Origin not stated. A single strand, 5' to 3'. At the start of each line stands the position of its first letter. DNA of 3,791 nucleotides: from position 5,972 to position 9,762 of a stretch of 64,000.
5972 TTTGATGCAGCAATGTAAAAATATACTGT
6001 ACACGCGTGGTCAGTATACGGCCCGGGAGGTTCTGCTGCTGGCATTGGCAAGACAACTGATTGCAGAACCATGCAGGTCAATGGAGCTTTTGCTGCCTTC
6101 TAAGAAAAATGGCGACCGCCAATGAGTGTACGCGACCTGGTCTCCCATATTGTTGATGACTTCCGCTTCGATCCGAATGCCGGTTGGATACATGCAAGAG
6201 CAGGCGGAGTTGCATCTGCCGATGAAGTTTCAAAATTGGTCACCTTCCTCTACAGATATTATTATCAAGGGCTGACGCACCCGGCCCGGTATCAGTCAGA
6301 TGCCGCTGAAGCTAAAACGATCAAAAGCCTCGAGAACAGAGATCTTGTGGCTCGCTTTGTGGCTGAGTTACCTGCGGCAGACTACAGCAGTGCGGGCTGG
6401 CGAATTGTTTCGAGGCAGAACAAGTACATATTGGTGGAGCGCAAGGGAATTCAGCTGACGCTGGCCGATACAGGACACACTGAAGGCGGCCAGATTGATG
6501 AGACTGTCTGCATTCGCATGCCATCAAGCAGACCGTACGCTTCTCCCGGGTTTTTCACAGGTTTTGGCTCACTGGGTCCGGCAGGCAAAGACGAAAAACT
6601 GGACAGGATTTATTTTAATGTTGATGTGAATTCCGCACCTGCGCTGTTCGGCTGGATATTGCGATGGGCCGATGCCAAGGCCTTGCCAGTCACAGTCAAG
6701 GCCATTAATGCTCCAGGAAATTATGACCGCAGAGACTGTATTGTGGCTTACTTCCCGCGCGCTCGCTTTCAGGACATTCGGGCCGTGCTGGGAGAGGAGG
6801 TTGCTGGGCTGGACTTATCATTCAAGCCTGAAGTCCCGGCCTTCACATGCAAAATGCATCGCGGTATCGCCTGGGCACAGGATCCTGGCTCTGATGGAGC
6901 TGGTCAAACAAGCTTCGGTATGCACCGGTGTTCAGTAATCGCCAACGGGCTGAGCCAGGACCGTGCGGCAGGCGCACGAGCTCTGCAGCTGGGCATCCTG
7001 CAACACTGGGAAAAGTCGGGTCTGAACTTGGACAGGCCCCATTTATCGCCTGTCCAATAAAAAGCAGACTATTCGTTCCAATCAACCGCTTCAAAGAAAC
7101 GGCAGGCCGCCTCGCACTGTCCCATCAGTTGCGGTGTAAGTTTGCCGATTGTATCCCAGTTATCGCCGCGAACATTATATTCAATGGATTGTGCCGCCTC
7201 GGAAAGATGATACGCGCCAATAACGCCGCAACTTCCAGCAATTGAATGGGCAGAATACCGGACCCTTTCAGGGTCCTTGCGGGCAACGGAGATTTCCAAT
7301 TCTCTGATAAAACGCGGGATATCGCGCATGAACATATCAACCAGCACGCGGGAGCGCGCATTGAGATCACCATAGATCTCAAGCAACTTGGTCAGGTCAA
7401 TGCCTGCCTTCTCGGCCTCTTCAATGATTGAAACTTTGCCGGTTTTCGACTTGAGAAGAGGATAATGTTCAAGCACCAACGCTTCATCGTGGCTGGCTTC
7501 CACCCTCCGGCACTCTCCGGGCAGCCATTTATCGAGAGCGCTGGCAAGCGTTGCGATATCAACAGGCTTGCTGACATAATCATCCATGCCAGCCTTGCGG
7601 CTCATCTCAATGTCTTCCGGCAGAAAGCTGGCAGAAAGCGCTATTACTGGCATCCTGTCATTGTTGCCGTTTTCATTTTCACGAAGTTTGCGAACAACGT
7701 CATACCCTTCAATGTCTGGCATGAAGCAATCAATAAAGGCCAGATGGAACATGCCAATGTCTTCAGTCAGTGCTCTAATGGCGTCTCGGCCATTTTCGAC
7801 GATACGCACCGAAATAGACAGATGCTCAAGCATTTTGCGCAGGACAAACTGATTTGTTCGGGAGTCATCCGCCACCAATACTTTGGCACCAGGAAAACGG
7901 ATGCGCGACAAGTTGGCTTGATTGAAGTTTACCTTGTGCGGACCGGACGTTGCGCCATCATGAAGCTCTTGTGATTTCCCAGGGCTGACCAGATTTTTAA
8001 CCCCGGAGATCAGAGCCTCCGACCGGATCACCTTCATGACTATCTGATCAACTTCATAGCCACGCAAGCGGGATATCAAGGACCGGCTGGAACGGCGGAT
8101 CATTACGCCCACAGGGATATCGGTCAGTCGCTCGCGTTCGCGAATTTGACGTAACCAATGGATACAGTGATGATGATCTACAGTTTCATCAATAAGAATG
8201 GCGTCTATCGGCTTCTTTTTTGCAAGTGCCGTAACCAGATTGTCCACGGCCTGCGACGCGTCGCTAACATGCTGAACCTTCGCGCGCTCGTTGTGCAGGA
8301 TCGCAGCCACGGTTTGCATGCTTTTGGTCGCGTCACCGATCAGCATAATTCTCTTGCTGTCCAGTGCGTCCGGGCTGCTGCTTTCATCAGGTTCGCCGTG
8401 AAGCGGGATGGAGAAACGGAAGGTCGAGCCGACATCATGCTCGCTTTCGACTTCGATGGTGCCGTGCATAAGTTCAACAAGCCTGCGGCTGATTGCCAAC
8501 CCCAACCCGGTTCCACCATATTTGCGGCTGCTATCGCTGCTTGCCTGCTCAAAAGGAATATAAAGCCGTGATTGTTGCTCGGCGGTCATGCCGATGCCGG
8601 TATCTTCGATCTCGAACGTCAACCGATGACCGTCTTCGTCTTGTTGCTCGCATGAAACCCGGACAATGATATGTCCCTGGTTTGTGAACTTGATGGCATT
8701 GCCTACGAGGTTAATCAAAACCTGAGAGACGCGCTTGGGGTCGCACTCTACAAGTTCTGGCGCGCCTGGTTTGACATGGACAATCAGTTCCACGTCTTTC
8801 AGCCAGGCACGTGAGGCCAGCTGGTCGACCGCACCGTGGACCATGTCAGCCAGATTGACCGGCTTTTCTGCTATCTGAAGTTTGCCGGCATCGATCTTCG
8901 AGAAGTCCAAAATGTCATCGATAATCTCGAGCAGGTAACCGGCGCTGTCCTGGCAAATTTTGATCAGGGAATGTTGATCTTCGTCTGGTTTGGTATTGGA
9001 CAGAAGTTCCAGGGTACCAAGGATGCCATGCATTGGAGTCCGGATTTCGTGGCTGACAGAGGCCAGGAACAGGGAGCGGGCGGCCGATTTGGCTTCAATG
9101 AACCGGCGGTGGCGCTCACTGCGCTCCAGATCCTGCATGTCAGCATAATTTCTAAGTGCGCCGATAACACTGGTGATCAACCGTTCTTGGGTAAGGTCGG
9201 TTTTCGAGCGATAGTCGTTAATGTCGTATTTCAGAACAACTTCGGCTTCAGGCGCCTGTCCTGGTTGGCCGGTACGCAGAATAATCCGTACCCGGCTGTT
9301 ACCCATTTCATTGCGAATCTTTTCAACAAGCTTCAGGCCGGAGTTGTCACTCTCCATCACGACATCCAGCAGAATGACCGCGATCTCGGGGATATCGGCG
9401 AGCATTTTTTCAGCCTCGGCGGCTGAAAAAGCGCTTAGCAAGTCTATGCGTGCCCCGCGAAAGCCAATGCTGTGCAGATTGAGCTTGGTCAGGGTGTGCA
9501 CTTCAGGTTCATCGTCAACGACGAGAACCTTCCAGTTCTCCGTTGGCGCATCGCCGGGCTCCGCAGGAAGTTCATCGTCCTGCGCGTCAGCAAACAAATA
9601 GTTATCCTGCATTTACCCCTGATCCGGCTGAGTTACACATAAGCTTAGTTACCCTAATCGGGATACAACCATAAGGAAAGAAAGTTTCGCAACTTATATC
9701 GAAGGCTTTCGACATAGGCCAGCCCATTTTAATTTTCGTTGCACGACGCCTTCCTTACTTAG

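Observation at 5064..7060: Stand-alone, translationally coupled APH-like kinase plus HopA1-like protein: Ser/Thr dehydration-type machinery with no precursor, cyclase or exporter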

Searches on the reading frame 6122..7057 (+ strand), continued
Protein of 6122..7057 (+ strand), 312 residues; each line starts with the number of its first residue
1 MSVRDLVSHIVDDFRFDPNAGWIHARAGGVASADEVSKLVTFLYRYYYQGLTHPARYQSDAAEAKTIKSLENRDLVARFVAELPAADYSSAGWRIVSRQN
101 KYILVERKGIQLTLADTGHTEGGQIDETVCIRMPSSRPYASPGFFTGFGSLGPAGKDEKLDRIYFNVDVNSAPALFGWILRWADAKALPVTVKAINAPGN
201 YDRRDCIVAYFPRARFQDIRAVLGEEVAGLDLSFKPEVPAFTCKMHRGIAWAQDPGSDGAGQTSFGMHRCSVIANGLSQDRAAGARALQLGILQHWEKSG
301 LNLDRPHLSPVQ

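Call 31: search_solved_structures(query=A1, max_evalue=1, show_alignments=3)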
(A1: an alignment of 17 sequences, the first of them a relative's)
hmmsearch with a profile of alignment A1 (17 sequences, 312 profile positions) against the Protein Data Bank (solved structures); distinct sequences matched with E-value up to 1: 8.
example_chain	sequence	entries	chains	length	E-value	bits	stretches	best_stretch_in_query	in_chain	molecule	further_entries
9dk1_B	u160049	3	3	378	2.3e-30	109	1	9-282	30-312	Lyase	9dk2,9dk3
4rsx_A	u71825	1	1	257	2.5e-07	33.3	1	106-280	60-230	Type III effector HopA1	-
9v1i_lU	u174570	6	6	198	0.34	13.2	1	34-112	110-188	Ribosomal protein L19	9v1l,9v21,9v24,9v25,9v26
2m9a_A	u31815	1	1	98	0.8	11.9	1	203-267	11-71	E3 ubiquitin-protein ligase ZFP91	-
2kii_A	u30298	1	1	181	0.91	11.8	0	155-191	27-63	Putative uncharacterized protein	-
2kil_A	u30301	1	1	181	0.93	11.7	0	155-191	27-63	Putative uncharacterized protein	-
4u9b_A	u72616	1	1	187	0.95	11.7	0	155-191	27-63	NO-binding heme-dependent sensor protein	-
4u99_A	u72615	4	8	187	0.97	11.7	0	155-191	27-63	NO-binding heme-dependent sensor protein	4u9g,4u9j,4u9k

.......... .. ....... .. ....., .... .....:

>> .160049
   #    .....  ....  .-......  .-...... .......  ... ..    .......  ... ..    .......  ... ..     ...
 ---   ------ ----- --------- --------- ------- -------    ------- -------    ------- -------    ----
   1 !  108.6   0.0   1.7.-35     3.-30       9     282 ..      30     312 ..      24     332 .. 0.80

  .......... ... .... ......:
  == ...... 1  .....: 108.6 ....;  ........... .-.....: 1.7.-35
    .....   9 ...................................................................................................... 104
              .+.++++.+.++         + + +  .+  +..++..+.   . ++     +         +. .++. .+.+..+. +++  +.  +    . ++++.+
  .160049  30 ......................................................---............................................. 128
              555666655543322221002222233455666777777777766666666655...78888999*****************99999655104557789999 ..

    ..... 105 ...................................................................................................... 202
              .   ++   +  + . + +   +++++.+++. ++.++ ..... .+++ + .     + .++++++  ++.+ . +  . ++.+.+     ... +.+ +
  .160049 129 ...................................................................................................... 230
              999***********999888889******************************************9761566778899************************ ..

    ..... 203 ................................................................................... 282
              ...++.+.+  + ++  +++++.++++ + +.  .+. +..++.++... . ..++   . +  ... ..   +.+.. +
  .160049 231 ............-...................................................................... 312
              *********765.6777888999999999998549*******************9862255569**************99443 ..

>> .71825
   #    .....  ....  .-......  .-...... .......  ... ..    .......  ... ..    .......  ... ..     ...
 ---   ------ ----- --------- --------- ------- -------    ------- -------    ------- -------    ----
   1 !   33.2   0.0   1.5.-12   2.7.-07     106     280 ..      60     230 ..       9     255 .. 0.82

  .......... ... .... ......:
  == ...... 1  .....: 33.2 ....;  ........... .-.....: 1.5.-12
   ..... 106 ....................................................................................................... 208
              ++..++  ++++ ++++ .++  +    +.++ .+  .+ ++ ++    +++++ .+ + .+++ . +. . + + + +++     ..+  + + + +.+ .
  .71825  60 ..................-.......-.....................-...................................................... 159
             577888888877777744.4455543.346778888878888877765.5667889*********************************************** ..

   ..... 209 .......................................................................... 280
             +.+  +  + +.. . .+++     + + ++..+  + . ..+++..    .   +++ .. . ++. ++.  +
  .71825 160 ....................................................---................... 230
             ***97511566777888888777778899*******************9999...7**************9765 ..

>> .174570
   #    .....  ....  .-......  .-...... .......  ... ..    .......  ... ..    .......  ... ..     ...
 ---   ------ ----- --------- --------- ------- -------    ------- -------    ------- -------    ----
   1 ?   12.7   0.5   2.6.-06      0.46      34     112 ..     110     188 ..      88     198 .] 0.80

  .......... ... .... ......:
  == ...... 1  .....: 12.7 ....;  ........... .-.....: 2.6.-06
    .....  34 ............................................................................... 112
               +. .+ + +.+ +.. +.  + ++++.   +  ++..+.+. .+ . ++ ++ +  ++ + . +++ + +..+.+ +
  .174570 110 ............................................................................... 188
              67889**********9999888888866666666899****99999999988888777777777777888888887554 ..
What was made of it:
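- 6122..7060 (+): HopA1/LanY-like phospho-Ser/Thr lyase (312 aa), translationally coupled to the kinase through ATGA at 6122-6125. The profile hits LxmY 9dk1_B at 2.3e-30 and HopA1 4rsx at 2.5e-7 (call 31).
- On LanK/LanY-type (HopA1-associated) two-component peptide dehydratase: The profile hits LxmY 9dk1_B at 2.3e-30 (call 31). They align to the corresponding residues of LxmY (call 31).
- The closest sequence and fold match is a RiPP lyase, not the effector: LxmY at 2e-30 against HopA1 at 2.5e-7 (call 31).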

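Call 71: predict_structure(alignment_id=A1)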
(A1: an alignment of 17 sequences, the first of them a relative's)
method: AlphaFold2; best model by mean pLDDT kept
length: 312 residues; sequences in the alignment: 17
mean_pLDDT: 86.4   pTM: 0.85
mean pLDDT of the five models: 86.4, 86.0, 85.2, 84.8, 83.2
residues with pLDDT >= 90: 171; 70-90: 112; 50-70: 20; < 50: 9
segments of 3 or more residues with pLDDT < 50: 59-61, 257-261
pLDDT, mean of each block of 10 residues (from residue 1): 88 92 91 89 88 62 68 93 93 89 88 75 79 85 89 86 94 97 96 89 86 92 92 91 94 66 77 91 86 90 88 52
secondary structure, 60 per line:
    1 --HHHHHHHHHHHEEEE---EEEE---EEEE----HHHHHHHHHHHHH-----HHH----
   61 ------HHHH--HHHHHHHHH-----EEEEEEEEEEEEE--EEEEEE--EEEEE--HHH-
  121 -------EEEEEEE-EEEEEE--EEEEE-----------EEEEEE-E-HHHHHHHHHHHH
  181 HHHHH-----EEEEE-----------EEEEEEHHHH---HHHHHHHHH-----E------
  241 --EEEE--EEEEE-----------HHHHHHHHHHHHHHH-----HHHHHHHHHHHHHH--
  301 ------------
elements in order: H3-13 E14-17 E21-24 E28-31 H36-48 H67-70 H73-81 E87-99 E102-107 E110-114 E128-134 E136-141 E144-148 E160-165 H169-185 E191-195 E207-212 H213-216 H220-228 E243-246 E249-253 H265-279 H285-298
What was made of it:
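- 6122..7060 (+): AF2 gives pLDDT 86.4 (call 71).
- On LanK/LanY-type (HopA1-associated) two-component peptide dehydratase: AF2 pLDDT 86.4 (call 71).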

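Call 73: fold_search(model_id=the predicted structure, library=pdb)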
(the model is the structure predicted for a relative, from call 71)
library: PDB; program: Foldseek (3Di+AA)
matches with E <= 10: 396; with E <= 0.001: 5
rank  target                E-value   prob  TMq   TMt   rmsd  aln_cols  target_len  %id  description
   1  9dk3_B                5.0e-21  1.00  0.74  0.73   4.2       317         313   22  Lexapeptide dehydratase complex LxmKY, hydrolysed ATP bound (released 2024-12-04)
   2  9dk1_B                5.3e-21  1.00  0.70  0.69   5.2       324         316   22  Lexapeptide dehydratase complex LxmKY apo (released 2024-12-04)
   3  9dk2_B                2.7e-20  1.00  0.71  0.72   4.4       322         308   23  Lexapeptide dehydratase complex LxmKY, ATP bound (released 2024-12-04)
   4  4rsx                  7.5e-08  1.00  0.45  0.53   9.6       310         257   15  The structure of the effector protein from Pseudomonas syringae pv. tomato strain DC3000 (released 2015-03-11)
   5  4rsw_A                9.3e-06  1.00  0.42  0.50   3.8       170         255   16  The structure of the effector protein from Pseudomonas syringae pv. syringae strain 61 (released 2015-03-11)
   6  8sam_A                1.2e-02  0.91  0.27  0.12  11.1       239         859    8  Crystal structure of class III lanthipeptide synthetase LP-GS-ThurKC in complex with ATP (released 2023-10-11)
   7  8wgo_A                1.4e-02  0.99  0.28  0.11   4.5       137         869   13  Cryo-EM structure of ClassIII Lanthipeptide modification enzyme PneKC in the presence of PneA and GTPrS. (released 2024-08-28)
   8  8sam_B                1.4e-02  0.91  0.28  0.12  11.2       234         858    9  Crystal structure of class III lanthipeptide synthetase LP-GS-ThurKC in complex with ATP (released 2023-10-11)
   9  3i0u_A                1.5e-02  0.90  0.28  0.42  15.7       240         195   10  Structure of the type III effector/phosphothreonine lyase OspF from Shigella flexneri (released 2009-09-01)
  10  8sao_B                2.1e-02  1.00  0.30  0.12   3.2       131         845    8  Crystal structure of class III lanthipeptide synthetase ThurKC in complex with ThurA1 leader peptide (released 2023-11-01)
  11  6n04_A                2.6e-02  0.15  0.15  0.13  20.8       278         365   10  The X-ray crystal structure of AbsH3, an FAD dependent reductase from the Abyssomicin biosynthesis pathway in Streptom (released 2019-11-13)
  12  8w7j_A                2.9e-02  0.85  0.30  0.12  13.3       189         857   10  Cryo-EM structure of ClassIII Lanthipeptide modification enzyme PneKC with chain A bounded to substrate PneA and GTP. (released 2024-08-28)
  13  9ugq_B                3.3e-02  0.92  0.28  0.11  11.0       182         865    8  Cryo-EM structure of ClassIII Salivaricin modification enzyme SalKC in the presence of SalA (released 2025-09-03)
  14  8sap_B                5.0e-02  0.77  0.26  0.11  11.9       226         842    9  Crystal structure of class III lanthipeptide synthetase ThurKC (released 2023-10-11)
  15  8car                  5.3e-02  0.92  0.27  0.11   9.3       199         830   10  Discovery of the lanthipeptide Curvocidin and structural insights into its trifunctional synthetase CuvL (released 2023-06-14)
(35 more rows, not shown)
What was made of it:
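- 6122..7060 (+): Foldseek's top hits are LxmY chains with TM 0.70-0.74 and E 5e-21 (call 73).
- On LanK/LanY-type (HopA1-associated) two-component peptide dehydratase: Foldseek hits to LxmY chains have TM 0.70-0.74 over 317-324 columns, E 5e-21 (call 73).
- Closest known: Class V lanthipeptide dehydratases LxmK/LxmY. Same: Full-length sequence and fold match to LxmY (calls 31, 73).
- LxmY by sequence at 2.3e-30 (call 31) and by fold, TM 0.70-0.74 (call 73).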

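Call 81: search_solved_structures(query=L001:23-1921:+, max_evalue=0.001)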
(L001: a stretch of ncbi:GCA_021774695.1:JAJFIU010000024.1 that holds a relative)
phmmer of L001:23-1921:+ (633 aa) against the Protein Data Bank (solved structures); distinct sequences matched with E-value up to 0.001: 1.
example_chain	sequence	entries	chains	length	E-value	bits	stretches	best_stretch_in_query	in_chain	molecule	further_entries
7kdx_A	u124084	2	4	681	9e-06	27.7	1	132-315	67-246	Methyltransferase TokK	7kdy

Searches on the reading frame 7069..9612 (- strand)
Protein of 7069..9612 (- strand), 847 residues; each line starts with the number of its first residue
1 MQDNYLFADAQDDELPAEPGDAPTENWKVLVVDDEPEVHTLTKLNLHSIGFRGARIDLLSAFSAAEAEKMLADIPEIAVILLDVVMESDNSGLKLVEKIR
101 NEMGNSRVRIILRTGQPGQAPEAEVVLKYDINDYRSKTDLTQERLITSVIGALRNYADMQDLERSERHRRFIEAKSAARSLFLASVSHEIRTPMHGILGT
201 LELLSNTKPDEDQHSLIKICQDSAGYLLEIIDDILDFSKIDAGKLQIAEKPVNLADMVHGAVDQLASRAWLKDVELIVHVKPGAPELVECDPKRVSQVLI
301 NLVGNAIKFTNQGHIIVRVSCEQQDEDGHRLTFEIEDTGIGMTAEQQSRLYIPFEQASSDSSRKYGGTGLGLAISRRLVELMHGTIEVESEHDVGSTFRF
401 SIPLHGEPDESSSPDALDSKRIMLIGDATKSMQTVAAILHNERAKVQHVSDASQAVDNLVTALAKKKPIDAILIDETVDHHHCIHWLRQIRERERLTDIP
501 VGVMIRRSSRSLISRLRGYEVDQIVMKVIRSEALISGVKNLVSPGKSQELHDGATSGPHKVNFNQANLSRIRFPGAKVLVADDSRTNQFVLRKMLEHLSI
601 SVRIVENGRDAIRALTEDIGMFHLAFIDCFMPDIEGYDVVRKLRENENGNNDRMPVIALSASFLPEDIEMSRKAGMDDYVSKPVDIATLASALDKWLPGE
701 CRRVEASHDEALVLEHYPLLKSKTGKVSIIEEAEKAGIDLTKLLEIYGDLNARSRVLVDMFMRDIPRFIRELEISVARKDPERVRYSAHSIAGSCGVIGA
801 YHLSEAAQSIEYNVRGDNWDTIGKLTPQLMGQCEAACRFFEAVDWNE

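Call 5: search_protein_families(library=pfam, proteins=[window:7069-9612:-], max_evalue=0.1)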
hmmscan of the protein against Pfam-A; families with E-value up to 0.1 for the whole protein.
window:7069-9612:- (847 aa): 7 families
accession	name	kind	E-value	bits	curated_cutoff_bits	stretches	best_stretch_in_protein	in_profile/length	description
PF00072.30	Response_reg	-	7.6e-36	123.1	30.2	3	578-693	1-110/111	Response regulator receiver domain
PF02518.31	HATPase_c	-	1.7e-30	106.2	26.4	1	291-404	2-109/111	Histidine kinase-, DNA gyrase B-, and HSP90-like ATPase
PF00512.31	HisKA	-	2.8e-21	75.8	26.9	1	178-243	1-66/66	His Kinase A (phospho-acceptor) domain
PF01627.28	Hpt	-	4.9e-09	36.7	24.6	1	757-813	2-58/84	Hpt domain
PF24896.1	Receiver_CRE1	-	6.1e-05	23.7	27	0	572-697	3-135/136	AHK4/CRE1/WOL first receiver domain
PF13589.12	HATPase_c_3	-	0.0095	16.4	25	1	297-375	5-80/137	Histidine kinase-, DNA gyrase B-, and HSP90-like ATPase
PF01497.23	Peripla_BP_2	-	0.086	12.7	27.5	0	430-468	97-135/235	Periplasmic binding protein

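Call 6: search_protein_families(library=ncbifam, proteins=[window:7069-9612:-], max_evalue=0.1)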
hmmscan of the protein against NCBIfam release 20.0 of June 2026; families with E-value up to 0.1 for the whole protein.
window:7069-9612:- (847 aa): 146 families (the best 25 are shown)
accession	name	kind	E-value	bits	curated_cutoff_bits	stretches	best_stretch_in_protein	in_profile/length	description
TIGR02956.1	TMAO_torS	equivalog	1.7e-119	400.5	676.5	2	168-500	453-778/967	TMAO reductase system sensor histidine kinase/response regulator TorS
NF008318.0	PRK11107.1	equivalog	9.8e-111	371.4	890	1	167-828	282-898/920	two-component sensor histidine kinase BarA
NF011874.0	PRK15347.1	equivalog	9.5e-94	315.1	852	2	167-406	386-616/921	two component system sensor kinase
NF008302.0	PRK11091.1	equivalog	1.6e-87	294.5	838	2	162-550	266-651/779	aerobic respiration two-component sensor histidine kinase ArcB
NF008099.0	PRK10841.1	equivalog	1.6e-85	287.6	920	2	173-462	464-749/949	two-component system sensor histidine kinase RcsC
NF045901.1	HisKinLetSLeg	equivalog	2.7e-82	277.1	1650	2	170-403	284-517/906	two-component system sensor histidine kinase LetS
NF038297.2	hybrid_HK_HrmK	equivalog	1.2e-81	275.2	725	3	173-501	229-567/607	hybrid histidine kinase/response regulator HrmK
NF041947.1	LuxQ_Vibrio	equivalog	2.7e-81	273.7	1200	2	155-496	447-794/843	quorum-sensing autoinducer 2 sensor kinase/phosphatase LuxQ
NF008543.0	PRK11466.1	equivalog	2.1e-74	250.9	982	2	157-491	421-749/914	TMAO reductase system sensor histidine kinase/response regulator TorS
NF046044.1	PnpS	equivalog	4.7e-51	174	400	1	178-403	169-390/390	two-component system histidine kinase PnpS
NF041832.1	near_NosP_CTERM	subfamily_domain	1.9e-47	162.1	400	2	177-521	5-350/370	NahK/ErcS family hybrid sensor histidine kinase/response regulator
NF007420.1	PRK09959.1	equivalog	1.1e-46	159.1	1995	2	170-405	704-937/1197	acid-sensing system histidine kinase EvgS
TIGR02966.1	phoR_proteo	equivalog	8.7e-44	149.9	334.2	1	177-402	112-333/333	phosphate regulon sensor histidine kinase PhoR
NF033092.0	HK_WalK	equivalog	7.4e-42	143.7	725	1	177-404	370-594/594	cell wall metabolism sensor histidine kinase WalK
NF047874.1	MASE3_PAS_HK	subfamily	3.9e-41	141.6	560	1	148-413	367-634/655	MASE3 domain-containing sensor histidine kinase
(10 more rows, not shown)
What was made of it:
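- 7069..9612 (-): Cytoplasmic hybrid histidine kinase (847 aa): REC, HisKA, HATPase_c, REC, Hpt. Pfam and NCBIfam (calls 5, 6).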
